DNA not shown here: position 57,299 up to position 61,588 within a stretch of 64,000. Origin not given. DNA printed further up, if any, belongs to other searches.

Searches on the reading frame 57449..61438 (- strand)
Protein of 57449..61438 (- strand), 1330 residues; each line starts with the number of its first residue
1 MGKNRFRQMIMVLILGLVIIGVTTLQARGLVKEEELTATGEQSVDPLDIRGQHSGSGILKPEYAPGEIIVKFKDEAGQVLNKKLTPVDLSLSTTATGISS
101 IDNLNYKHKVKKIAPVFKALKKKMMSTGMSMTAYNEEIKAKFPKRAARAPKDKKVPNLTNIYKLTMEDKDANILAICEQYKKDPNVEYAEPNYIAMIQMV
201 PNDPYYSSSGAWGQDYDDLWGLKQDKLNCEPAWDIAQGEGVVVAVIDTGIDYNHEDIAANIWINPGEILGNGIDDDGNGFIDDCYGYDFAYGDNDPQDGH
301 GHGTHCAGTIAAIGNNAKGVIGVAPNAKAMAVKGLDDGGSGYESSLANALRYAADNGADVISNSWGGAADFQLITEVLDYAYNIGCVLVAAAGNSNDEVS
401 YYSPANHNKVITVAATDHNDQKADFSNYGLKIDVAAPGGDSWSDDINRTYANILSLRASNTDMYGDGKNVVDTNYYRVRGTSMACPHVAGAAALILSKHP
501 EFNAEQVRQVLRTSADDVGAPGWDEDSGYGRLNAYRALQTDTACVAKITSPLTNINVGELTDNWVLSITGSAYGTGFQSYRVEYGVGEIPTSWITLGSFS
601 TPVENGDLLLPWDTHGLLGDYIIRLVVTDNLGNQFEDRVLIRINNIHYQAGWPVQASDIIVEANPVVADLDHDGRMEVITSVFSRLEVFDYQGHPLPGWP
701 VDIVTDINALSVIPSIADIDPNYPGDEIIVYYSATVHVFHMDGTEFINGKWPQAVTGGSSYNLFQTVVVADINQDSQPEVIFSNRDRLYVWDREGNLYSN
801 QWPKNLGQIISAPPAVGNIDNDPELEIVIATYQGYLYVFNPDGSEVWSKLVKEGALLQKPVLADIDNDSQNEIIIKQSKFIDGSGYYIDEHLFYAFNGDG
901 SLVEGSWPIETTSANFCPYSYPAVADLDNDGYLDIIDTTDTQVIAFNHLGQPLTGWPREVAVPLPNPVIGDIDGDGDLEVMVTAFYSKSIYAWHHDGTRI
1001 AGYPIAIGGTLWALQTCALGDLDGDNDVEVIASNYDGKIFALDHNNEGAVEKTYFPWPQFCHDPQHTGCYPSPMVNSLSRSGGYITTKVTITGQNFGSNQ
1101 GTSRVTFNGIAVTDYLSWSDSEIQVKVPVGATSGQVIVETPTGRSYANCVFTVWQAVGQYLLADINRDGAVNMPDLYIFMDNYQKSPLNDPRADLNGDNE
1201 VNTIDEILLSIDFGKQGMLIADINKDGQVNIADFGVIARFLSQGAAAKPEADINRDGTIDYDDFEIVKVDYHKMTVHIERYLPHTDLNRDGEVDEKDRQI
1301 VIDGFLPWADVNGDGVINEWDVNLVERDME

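Call 9: search_protein_families(library=pfam, proteins=[window:57449-61438:-], max_evalue=0.001)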
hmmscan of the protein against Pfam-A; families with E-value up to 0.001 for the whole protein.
window:57449-61438:- (1330 aa): 8 families
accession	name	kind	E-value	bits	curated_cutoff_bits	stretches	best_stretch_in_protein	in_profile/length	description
PF00082.27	Peptidase_S8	-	2.9e-66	224.1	21.8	1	238-530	1-288/288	Subtilase family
PF13517.12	FG-GAP_3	-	1.3e-23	83.8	26.9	2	971-1031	1-60/61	FG-GAP-like repeat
PF00404.24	Dockerin_1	-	1.4e-13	51.2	22.9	2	1221-1268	2-53/57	Dockerin type I domain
PF01833.30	TIG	-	4e-09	36.8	20.9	1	1073-1152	1-83/84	IPT/TIG domain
PF22148.1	Fervidolysin_NPro-like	-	1.3e-07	32.3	21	0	169-192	58-81/81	Fervidolysin N-terminal prodomain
PF25292.1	Beta-prop_CGLA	-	7.1e-06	26.1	26.8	0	1020-1047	37-64/316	Lambda-carrageenase beta-propeller domain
PF16743.10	PliI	-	0.00011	22.3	27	0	854-893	57-93/123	Periplasmic lysozyme inhibitor of I-type lysozyme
PF01839.29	FG-GAP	-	0.00023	21.4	22.1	0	969-984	7-22/37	FG-GAP repeat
